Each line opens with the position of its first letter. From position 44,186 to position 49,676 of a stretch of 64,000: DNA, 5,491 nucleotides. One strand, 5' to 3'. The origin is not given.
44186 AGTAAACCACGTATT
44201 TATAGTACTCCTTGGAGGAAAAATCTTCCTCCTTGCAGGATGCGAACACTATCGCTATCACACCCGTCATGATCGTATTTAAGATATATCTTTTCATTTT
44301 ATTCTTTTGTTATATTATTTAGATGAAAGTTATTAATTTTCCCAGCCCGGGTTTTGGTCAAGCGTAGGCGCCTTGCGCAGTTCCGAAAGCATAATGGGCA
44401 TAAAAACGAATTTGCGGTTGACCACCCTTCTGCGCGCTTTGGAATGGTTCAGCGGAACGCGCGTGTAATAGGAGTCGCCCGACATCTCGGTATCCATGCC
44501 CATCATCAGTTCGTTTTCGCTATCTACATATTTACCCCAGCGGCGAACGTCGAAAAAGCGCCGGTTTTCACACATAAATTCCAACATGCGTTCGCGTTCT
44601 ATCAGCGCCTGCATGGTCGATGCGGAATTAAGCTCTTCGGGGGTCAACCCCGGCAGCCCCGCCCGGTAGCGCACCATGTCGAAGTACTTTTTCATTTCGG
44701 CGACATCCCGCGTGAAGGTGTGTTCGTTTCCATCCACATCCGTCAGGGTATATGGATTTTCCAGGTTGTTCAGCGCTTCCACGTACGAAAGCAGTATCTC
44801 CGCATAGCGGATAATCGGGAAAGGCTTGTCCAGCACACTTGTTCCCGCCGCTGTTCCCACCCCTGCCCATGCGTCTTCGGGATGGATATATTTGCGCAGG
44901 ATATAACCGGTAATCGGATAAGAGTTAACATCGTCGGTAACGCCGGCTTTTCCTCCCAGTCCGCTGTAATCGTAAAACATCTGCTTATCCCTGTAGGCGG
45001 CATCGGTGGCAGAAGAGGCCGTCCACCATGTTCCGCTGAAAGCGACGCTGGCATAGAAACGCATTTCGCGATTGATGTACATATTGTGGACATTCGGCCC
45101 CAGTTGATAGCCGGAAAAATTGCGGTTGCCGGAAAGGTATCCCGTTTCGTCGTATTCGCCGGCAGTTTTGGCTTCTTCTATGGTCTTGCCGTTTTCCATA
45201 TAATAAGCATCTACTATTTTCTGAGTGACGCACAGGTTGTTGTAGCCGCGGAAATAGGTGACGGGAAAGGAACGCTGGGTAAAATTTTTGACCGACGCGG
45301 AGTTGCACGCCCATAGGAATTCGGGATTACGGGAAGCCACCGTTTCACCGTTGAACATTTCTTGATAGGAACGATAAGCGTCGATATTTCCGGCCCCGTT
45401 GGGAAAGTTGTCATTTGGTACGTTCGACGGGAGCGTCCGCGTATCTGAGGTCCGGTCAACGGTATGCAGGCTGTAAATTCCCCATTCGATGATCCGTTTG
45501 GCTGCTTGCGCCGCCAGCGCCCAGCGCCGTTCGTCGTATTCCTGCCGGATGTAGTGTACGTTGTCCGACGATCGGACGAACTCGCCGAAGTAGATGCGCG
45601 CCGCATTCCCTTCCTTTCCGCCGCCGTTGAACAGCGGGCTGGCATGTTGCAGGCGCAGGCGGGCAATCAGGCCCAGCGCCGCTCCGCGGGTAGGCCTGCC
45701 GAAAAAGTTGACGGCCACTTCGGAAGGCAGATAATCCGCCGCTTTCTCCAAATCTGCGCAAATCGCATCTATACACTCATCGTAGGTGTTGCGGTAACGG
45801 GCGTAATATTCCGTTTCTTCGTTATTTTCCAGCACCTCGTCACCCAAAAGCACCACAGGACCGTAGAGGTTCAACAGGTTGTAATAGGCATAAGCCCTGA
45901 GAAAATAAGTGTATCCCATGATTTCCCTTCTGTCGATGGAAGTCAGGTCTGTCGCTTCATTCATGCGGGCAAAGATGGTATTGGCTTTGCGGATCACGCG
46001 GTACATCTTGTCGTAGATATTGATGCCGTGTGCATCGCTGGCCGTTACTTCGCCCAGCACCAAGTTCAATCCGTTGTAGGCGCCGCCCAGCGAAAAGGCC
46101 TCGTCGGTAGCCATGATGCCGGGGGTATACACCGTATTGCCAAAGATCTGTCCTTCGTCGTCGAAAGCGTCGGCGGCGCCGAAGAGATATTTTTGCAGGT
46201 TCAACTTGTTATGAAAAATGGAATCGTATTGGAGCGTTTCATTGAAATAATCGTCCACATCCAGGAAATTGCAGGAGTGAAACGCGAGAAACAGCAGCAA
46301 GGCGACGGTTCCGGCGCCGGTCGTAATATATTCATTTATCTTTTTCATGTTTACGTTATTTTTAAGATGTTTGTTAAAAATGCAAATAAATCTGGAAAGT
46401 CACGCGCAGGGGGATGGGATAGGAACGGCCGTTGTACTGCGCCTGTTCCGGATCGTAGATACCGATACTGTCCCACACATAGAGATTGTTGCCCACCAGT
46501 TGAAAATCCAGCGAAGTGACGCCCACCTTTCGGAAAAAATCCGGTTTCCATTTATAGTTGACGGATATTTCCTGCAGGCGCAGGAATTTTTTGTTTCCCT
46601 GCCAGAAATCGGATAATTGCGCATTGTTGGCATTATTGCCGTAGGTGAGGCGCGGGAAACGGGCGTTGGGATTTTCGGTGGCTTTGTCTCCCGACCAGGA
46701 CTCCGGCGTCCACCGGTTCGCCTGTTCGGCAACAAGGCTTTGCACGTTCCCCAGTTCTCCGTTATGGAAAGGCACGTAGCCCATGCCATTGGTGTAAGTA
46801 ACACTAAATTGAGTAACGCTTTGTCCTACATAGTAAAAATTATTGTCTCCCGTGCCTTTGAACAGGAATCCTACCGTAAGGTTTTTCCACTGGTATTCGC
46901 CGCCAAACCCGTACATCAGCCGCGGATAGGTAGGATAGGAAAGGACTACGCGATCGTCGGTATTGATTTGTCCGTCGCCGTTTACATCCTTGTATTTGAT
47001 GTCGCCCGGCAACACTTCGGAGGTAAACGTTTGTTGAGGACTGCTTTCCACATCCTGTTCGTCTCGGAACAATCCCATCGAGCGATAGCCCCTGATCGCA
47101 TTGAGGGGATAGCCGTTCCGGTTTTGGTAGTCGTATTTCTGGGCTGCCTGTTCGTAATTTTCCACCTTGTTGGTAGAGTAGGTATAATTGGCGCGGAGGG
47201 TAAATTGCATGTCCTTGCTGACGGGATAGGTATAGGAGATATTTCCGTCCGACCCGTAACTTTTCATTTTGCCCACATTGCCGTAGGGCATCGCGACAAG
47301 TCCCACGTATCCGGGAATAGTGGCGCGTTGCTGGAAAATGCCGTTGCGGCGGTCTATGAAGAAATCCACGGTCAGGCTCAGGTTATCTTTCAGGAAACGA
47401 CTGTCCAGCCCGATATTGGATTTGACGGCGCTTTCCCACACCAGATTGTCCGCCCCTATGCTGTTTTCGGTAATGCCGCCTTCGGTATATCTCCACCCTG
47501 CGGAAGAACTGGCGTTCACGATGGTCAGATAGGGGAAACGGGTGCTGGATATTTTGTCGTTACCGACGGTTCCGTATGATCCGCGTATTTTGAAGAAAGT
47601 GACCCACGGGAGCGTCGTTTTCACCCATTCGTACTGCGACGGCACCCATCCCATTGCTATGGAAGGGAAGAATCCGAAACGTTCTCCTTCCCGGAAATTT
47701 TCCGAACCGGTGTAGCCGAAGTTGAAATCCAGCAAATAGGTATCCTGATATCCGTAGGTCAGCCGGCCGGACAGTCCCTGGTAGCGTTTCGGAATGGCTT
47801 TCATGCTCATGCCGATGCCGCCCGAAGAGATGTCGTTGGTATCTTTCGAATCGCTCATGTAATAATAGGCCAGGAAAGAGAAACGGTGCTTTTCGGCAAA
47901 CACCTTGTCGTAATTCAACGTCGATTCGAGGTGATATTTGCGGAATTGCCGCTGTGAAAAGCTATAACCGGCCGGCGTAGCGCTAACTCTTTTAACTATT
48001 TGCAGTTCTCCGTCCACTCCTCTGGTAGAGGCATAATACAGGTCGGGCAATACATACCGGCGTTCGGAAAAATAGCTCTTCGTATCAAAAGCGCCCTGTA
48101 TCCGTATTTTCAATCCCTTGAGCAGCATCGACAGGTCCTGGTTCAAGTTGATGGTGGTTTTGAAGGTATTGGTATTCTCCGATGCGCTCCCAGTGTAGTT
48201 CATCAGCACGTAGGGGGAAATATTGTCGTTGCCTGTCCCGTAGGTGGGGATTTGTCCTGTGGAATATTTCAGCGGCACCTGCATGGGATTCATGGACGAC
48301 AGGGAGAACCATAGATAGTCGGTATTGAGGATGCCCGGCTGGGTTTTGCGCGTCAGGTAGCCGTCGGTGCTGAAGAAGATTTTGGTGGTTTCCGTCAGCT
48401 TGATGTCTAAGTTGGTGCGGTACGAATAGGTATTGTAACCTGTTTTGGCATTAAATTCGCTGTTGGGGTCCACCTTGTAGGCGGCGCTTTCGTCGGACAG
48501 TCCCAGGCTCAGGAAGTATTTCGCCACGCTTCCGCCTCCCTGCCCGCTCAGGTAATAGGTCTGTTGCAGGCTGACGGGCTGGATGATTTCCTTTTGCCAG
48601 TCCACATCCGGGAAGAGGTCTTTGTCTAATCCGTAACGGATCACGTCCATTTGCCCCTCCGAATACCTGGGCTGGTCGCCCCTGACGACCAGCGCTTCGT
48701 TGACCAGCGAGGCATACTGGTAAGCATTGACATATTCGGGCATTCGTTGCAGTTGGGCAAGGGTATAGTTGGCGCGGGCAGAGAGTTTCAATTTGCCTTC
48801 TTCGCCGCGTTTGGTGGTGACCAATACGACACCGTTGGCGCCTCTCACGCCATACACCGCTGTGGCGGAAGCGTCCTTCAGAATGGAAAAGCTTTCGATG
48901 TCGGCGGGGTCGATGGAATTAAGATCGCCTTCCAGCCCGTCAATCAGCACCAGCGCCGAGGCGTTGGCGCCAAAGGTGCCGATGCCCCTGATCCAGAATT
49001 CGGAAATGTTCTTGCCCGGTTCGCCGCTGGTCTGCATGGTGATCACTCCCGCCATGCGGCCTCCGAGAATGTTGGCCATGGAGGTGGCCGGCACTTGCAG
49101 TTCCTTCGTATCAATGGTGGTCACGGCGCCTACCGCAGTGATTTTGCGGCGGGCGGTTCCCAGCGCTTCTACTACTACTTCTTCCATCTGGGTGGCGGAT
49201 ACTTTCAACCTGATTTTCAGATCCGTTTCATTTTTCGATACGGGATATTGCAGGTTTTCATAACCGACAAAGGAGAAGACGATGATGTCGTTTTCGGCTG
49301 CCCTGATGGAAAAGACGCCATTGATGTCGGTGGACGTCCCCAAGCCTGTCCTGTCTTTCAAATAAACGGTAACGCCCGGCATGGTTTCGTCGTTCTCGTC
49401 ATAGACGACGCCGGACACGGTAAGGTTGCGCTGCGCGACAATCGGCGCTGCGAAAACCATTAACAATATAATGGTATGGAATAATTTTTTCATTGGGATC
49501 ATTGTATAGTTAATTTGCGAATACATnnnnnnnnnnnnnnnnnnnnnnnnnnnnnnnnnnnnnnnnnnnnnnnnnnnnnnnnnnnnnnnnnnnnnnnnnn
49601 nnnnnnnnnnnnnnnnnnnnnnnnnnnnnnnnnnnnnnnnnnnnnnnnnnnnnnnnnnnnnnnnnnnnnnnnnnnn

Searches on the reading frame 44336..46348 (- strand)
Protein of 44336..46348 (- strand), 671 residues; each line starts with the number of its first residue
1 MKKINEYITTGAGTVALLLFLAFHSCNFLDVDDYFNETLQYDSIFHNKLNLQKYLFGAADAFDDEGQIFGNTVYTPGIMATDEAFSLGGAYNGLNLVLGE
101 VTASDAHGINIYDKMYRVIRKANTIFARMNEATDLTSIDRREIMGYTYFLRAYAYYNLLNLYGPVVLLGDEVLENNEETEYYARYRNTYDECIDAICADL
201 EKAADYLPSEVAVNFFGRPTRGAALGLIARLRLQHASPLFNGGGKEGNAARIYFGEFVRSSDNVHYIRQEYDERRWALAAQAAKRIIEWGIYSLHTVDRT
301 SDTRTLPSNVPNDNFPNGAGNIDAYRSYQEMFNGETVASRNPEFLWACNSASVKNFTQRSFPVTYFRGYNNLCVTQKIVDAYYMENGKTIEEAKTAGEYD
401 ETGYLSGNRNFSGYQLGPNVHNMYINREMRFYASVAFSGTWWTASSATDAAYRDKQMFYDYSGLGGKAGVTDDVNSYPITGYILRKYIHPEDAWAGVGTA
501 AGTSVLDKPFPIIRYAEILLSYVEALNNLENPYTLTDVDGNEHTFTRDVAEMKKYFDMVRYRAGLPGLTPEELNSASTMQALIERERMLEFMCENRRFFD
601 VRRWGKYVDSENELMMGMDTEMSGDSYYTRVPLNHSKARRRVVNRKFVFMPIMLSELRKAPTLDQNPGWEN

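Call 12: search_protein_families(library=pfam, proteins=[window:44336-46348:-], max_evalue=0.01)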
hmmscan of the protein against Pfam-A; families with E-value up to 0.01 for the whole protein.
window:44336-46348:- (671 aa): 2 families
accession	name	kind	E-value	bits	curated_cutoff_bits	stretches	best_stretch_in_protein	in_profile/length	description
PF07980.17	SusD_RagB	-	7.7e-54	183.8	23.1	1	363-669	34-297/297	SusD family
PF14322.12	SusD-like_3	-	4.8e-27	95.9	27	1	28-233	2-191/191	Starch-binding associating with outer membrane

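Call 17: find_related_loci(query=window:44336-46348:-, collection=genome_contigs, flank=10000)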
Query window:44336-46348:- (671 aa) in genome_contigs; peptide patterns used: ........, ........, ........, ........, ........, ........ (x = any residue, [..] = any of these).
46 stretches matched a pattern; 4 encode a relative of the query (tblastn E <= 1e-3); 4 distinct loci.
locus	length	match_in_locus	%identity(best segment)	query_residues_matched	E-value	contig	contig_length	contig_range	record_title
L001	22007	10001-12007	49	6-669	0e+0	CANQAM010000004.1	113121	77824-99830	MAG: uncultured Bacteroidales bacterium isolate Lapin-001__bin46 genome assembly, contig: Lapin-001__NODE_225_length_113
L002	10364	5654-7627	48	17-671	0e+0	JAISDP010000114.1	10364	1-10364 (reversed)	MAG: Bacteroidales bacterium isolate Gx485_bin136 k119_2432232, whole genome shotgun sequence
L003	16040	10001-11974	47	17-671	0e+0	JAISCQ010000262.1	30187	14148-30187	MAG: Bacteroidales bacterium isolate Gx481_bin90 k119_320501, whole genome shotgun sequence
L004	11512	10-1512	50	163-670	4e-153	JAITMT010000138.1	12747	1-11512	MAG: Tannerella sp. isolate Pmx449_bin3 k119_657344, whole genome shotgun sequence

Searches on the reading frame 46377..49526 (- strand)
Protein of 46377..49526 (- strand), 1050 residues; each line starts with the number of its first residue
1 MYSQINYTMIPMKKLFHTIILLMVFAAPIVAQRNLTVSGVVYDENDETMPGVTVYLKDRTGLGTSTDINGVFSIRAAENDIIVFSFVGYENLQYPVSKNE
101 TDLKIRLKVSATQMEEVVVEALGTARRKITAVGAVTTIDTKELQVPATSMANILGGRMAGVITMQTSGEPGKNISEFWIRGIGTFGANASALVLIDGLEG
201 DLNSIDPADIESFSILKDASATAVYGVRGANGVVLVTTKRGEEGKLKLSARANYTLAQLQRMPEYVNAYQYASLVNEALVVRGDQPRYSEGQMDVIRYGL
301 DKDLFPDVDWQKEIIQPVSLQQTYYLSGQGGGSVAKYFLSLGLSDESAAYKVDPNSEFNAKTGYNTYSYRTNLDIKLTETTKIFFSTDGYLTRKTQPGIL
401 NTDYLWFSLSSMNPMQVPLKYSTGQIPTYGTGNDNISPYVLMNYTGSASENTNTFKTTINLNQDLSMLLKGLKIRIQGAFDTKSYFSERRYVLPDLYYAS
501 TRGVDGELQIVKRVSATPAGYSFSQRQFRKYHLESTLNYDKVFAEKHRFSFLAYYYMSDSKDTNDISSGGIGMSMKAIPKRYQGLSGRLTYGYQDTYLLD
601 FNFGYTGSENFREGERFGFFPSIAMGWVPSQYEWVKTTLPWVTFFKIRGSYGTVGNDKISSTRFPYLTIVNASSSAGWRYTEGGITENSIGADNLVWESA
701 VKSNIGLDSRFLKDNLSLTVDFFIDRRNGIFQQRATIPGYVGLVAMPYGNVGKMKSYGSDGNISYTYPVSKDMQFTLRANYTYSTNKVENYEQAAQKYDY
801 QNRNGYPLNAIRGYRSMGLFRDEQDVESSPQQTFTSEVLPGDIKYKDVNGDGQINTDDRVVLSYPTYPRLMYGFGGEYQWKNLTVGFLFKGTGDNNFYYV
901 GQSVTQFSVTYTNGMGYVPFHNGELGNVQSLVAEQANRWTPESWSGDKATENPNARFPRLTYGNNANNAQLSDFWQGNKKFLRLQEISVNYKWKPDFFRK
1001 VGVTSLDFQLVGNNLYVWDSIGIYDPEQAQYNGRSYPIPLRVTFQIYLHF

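Call 12: search_protein_families(library=pfam, proteins=[window:46377-49526:-], max_evalue=0.01)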
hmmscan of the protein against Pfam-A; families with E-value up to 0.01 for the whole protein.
window:46377-49526:- (1050 aa): 3 families
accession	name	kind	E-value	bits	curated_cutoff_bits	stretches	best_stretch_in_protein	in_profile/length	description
PF13715.12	CarbopepD_reg_2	-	8.1e-17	61.5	32.2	1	37-119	1-88/88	CarboxypepD_reg-like domain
PF07715.20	Plug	-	5.5e-16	59.4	23.9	1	130-233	4-107/107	TonB-dependent Receptor Plug Domain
PF13620.12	CarboxypepD_reg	-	3.6e-07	30.9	32.3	1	36-106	1-80/82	Carboxypeptidase regulatory-like domain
